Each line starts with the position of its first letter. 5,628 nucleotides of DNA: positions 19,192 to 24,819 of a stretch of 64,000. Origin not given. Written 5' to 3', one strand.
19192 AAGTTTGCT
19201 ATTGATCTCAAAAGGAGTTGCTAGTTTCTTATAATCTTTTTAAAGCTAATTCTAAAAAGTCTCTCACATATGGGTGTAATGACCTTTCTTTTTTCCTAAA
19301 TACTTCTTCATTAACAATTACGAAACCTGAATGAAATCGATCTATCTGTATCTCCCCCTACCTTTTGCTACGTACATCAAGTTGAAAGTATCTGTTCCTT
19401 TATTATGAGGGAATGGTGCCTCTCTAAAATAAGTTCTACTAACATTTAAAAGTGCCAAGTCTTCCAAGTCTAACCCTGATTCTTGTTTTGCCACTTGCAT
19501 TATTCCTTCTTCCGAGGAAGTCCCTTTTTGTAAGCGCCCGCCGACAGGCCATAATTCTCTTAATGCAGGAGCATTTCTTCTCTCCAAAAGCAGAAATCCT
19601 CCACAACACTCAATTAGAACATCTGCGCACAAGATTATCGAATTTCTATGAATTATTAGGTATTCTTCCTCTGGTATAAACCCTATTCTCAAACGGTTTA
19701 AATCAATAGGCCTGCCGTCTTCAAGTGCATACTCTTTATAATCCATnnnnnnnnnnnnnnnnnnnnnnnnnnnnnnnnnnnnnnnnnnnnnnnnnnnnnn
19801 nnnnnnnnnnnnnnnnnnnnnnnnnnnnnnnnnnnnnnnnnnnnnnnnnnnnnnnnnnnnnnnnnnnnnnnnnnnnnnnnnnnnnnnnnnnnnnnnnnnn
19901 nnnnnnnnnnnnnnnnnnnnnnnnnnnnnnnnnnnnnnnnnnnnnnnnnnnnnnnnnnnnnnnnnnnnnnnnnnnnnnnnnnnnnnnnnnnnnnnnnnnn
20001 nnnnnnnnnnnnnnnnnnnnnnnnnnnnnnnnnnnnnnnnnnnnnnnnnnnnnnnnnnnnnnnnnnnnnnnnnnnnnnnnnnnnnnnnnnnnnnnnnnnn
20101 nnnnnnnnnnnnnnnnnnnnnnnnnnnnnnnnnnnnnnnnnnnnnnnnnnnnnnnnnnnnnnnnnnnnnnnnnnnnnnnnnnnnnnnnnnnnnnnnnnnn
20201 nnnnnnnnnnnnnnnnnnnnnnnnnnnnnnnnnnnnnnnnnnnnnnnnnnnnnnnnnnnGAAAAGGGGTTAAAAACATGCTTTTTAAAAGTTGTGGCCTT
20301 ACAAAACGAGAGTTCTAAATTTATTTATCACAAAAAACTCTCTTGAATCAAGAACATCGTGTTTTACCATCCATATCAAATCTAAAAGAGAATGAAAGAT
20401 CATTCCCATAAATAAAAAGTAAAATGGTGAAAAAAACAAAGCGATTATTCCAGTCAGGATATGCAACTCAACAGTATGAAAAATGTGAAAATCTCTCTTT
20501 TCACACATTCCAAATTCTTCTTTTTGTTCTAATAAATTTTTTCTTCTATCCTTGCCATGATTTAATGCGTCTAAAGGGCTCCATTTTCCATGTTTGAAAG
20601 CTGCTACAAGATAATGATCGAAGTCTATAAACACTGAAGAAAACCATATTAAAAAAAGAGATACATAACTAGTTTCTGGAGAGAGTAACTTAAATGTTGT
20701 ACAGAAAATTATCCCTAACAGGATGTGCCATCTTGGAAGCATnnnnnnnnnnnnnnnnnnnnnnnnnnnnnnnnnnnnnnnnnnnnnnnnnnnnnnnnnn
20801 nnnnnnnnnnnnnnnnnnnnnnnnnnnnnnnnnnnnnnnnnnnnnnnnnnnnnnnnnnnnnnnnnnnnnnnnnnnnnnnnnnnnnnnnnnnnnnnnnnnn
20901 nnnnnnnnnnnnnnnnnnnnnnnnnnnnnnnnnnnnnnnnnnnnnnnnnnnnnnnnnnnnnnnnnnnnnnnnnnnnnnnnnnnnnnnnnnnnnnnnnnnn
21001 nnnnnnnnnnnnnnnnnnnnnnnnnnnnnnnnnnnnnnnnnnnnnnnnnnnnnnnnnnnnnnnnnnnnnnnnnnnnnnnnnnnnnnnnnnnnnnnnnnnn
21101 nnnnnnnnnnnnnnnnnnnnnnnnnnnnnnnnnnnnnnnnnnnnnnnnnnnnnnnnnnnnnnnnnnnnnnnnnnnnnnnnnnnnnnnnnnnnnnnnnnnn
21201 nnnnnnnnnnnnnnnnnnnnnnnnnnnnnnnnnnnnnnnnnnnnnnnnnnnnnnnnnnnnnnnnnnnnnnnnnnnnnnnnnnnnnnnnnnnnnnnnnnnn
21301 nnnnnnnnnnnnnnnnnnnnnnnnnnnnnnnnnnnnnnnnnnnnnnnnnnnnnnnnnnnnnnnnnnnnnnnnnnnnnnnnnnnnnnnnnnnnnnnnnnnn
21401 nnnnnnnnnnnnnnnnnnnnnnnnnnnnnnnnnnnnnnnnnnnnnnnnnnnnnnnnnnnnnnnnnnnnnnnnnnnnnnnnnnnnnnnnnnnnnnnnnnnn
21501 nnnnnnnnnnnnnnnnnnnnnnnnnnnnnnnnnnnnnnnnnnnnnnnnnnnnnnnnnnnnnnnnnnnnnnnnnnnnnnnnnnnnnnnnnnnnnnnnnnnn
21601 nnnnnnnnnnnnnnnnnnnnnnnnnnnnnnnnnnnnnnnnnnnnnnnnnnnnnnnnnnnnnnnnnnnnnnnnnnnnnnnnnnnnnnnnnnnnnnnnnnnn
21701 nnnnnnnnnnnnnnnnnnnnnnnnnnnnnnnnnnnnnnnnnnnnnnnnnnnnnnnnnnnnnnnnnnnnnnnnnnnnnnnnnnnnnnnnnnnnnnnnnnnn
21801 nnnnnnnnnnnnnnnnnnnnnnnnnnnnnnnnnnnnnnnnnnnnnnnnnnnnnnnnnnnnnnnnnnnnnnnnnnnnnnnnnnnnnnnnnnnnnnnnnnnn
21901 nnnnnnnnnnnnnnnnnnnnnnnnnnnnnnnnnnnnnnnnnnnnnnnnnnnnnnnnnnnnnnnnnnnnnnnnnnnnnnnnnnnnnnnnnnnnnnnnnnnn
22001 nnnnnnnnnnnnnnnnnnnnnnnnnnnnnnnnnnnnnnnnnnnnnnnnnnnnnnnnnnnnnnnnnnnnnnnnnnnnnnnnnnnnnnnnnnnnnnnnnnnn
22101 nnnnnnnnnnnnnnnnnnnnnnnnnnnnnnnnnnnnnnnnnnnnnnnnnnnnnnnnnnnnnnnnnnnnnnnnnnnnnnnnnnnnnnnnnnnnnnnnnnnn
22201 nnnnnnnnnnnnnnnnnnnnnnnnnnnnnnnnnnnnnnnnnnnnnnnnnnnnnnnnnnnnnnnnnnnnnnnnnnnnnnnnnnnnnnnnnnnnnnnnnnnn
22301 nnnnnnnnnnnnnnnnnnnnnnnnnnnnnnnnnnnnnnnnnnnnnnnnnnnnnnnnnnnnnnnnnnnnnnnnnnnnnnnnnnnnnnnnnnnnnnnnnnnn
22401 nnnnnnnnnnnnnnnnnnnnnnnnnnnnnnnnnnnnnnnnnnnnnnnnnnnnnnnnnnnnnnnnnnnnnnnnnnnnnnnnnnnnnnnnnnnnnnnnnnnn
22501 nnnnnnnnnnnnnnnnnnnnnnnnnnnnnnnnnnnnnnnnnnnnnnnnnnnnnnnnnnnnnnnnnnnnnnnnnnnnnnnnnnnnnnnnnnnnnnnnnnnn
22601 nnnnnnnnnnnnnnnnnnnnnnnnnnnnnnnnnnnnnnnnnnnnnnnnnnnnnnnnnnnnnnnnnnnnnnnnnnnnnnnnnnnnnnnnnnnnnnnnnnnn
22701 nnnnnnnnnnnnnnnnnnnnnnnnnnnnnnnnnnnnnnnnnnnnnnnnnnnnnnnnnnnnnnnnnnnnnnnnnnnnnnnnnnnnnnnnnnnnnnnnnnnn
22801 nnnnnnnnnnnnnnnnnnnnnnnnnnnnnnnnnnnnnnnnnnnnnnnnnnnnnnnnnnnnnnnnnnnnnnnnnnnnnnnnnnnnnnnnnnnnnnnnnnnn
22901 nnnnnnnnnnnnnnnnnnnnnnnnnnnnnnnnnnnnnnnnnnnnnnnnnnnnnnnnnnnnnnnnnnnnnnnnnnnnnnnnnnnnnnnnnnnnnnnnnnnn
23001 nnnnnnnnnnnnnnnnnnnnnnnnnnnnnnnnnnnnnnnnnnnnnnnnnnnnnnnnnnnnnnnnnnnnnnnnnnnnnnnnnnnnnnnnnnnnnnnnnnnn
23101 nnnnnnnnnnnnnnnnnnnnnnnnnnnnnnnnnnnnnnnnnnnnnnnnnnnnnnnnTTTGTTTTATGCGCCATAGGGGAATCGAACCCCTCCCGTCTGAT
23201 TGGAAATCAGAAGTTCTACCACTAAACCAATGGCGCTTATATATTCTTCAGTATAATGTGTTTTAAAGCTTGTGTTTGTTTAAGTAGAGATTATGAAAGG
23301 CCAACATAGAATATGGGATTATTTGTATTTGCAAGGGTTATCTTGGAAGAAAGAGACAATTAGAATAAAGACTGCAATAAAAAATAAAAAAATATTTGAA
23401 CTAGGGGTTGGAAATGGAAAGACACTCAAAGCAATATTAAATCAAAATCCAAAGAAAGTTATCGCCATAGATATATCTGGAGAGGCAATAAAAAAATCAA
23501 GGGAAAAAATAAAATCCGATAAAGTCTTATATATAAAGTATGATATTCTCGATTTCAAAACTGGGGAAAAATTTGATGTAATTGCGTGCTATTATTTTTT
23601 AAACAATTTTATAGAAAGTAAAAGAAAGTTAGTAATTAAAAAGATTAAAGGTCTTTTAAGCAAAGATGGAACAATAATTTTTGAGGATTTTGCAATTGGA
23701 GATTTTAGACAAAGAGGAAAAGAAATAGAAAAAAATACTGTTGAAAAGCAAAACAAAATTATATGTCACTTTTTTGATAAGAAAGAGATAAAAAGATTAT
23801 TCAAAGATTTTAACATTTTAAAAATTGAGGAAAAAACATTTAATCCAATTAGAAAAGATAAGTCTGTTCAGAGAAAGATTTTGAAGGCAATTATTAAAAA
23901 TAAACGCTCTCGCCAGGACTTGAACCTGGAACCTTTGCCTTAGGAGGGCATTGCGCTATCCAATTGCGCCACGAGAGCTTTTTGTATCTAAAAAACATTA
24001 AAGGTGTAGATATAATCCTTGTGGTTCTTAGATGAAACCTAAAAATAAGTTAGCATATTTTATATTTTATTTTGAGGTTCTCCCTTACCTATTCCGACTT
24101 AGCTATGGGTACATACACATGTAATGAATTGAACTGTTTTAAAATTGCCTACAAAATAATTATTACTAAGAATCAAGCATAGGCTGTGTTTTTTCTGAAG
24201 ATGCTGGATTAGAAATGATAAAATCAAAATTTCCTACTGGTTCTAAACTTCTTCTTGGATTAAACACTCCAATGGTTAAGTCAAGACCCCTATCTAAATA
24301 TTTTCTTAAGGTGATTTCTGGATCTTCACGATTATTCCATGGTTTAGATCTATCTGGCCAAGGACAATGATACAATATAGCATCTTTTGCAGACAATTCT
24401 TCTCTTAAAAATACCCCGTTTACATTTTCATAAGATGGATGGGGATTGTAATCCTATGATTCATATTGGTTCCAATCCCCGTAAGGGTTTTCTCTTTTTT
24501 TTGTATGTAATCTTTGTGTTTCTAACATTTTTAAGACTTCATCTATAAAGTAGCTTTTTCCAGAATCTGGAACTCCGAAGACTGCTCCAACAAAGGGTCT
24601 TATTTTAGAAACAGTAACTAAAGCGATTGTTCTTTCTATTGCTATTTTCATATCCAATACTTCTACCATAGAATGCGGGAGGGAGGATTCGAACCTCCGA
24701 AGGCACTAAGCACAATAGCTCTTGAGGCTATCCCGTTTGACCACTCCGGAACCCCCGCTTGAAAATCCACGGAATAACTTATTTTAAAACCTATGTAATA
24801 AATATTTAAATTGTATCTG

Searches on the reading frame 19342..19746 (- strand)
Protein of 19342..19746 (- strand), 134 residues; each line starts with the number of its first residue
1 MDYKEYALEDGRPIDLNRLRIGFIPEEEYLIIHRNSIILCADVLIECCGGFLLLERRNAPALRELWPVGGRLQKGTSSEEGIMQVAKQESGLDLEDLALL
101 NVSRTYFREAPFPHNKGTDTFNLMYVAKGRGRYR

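Call 8: search_protein_families(library=pfam, proteins=[window:19342-19746:-], max_evalue=0.01)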
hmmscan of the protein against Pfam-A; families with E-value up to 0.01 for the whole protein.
window:19342-19746:- (134 aa): 1 family
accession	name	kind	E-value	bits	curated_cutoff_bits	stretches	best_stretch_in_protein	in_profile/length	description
PF00293.34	NUDIX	-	0.0036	17.7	21.1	1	49-121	14-87/134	NUDIX domain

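Call 60: find_encoding_contigs(protein=window:19342-19746:-, flank=600, max_places=10)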
Protein window:19342-19746:- (134 aa): 22 contigs read that carry it; 6 places shown.
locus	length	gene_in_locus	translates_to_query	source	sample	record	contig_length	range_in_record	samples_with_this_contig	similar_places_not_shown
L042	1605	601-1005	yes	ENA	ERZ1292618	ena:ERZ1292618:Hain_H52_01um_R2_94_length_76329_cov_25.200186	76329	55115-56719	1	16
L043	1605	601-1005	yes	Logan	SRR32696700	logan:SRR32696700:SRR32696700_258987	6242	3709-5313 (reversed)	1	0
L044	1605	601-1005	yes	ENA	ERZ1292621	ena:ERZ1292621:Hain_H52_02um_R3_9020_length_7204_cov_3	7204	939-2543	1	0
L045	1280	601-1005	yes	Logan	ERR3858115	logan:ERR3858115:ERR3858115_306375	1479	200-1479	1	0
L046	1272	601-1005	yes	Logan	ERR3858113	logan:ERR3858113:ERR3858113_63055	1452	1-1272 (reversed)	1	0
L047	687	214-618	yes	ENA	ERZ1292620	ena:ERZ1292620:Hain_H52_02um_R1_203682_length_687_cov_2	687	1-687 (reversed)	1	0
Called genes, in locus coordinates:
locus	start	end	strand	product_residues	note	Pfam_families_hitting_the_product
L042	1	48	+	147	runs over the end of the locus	-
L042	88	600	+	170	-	-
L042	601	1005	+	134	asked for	-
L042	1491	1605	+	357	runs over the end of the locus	PF01073:3Beta_HSD, PF01370:Epimerase, PF02719:Polysacc_synt_2, PF04321:RmlD_sub_bind, PF05368:NmrA, PF16363:GDP_Man_Dehyd, PF13460:NAD_binding_10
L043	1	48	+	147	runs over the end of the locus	-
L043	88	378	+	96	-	-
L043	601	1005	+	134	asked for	-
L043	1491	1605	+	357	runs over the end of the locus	PF01073:3Beta_HSD, PF01370:Epimerase, PF02719:Polysacc_synt_2, PF04321:RmlD_sub_bind, PF05368:NmrA, PF16363:GDP_Man_Dehyd, PF13460:NAD_binding_10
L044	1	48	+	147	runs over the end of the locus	-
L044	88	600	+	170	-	-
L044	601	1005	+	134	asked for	-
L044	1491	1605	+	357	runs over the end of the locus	PF01073:3Beta_HSD, PF01370:Epimerase, PF02719:Polysacc_synt_2, PF04321:RmlD_sub_bind, PF05368:NmrA, PF16363:GDP_Man_Dehyd, PF13460:NAD_binding_10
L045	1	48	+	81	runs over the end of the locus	?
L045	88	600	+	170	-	-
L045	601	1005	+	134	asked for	-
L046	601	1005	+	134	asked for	-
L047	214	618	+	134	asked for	-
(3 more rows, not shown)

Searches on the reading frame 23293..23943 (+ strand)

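Call 27: search_protein_families(library=pfam, proteins=[window:23293-23943:+], max_evalue=0.01)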
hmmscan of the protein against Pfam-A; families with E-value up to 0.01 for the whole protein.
window:23293-23943:+ (216 aa): 15 families
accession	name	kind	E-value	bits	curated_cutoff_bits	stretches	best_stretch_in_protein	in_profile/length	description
PF13847.12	Methyltransf_31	-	2e-12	47.4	27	1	30-172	3-143/145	Methyltransferase domain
PF08241.18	Methyltransf_11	-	8e-12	46.1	21.2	1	36-130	2-95/95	Methyltransferase domain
PF13649.12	Methyltransf_25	-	8.2e-12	46.1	27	1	34-126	1-97/97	Methyltransferase domain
PF13489.12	Methyltransf_23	-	1.2e-11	45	27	1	28-174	20-158/164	Methyltransferase domain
PF08242.18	Methyltransf_12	-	6.6e-11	43.3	30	1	36-127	2-97/98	Methyltransferase domain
PF05401.17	NodS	-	3.2e-08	34.1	24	1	33-131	46-145/201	Nodulation protein S (NodS)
PF10017.15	Methyltransf_33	-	4e-05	23.3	23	1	23-88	54-124/304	Histidine-specific methyltransferase, SAM-dependent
PF01739.24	CheR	-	6.5e-05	22.9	27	1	76-129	118-172/195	CheR methyltransferase, SAM binding domain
PF05175.20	MTS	-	0.0002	21.5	23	1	30-99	31-104/170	Methyltransferase small domain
PF01728.25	FtsJ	-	0.00026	21.4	24.1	1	24-174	17-153/181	FtsJ-like methyltransferase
PF01209.24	Ubie_methyltran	-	0.0003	20.7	20.1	1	17-126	34-147/233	ubiE/COQ5 methyltransferase family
PF05219.18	DREV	-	0.00037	20.1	26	1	25-129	89-185/265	DREV methyltransferase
PF06325.19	PrmA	-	0.0032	17.5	22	1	30-130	161-258/296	Ribosomal protein L11 methyltransferase (PrmA)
PF02353.26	CMAS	-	0.0039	17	27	1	32-133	64-167/273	Mycolic acid cyclopropane synthetase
PF08003.17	Methyltransf_9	-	0.009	15.5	23.8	0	27-135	112-222/315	Protein of unknown function (DUF1698)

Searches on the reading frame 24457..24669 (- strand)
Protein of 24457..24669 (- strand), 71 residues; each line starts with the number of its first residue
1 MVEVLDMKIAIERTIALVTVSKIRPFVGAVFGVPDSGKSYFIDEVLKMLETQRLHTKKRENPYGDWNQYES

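Call 35: find_encoding_contigs(protein=window:24457-24669:-, flank=1500, max_places=10)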
Protein seq(71 aa) (71 aa): 11 contigs read that carry it; 6 places shown.
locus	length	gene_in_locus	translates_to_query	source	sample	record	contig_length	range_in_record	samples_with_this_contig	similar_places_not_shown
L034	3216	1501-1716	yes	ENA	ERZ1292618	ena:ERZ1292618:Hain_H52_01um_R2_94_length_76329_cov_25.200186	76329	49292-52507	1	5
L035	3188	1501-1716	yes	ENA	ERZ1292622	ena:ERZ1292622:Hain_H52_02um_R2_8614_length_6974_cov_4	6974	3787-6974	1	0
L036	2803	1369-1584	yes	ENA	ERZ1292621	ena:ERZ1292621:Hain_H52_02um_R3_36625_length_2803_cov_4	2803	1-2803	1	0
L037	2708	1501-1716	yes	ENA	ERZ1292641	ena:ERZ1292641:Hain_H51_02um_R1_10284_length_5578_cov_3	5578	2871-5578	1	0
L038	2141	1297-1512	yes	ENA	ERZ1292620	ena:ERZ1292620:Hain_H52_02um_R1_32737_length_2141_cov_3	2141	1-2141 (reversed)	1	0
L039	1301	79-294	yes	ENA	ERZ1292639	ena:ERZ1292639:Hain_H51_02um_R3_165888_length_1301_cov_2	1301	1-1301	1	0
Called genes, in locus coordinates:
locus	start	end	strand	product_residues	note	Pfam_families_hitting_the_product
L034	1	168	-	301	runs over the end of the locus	-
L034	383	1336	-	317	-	PF04321:RmlD_sub_bind (weak), PF01073:3Beta_HSD (faint), PF01370:Epimerase, PF02719:Polysacc_synt_2 (faint), PF16363:GDP_Man_Dehyd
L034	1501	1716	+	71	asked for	-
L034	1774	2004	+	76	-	-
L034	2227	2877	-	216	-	PF13489:Methyltransf_23, PF05401:NodS, PF13649:Methyltransf_25, PF13847:Methyltransf_31, PF08241:Methyltransf_11, PF08242:Methyltransf_12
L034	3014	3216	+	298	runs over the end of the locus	PF02355:SecD_SecF_C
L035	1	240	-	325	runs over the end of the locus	-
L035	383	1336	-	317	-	PF04321:RmlD_sub_bind (weak), PF01073:3Beta_HSD (faint), PF01370:Epimerase, PF02719:Polysacc_synt_2 (faint), PF16363:GDP_Man_Dehyd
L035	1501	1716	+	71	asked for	-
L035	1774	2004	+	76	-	-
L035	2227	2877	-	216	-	PF13489:Methyltransf_23, PF05401:NodS, PF13649:Methyltransf_25, PF13847:Methyltransf_31, PF08241:Methyltransf_11, PF08242:Methyltransf_12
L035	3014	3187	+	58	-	?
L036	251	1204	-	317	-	PF04321:RmlD_sub_bind (weak), PF01073:3Beta_HSD (faint), PF01370:Epimerase, PF02719:Polysacc_synt_2 (faint), PF16363:GDP_Man_Dehyd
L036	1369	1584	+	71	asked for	-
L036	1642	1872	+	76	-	-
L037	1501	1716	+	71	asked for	-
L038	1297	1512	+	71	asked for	-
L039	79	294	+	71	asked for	-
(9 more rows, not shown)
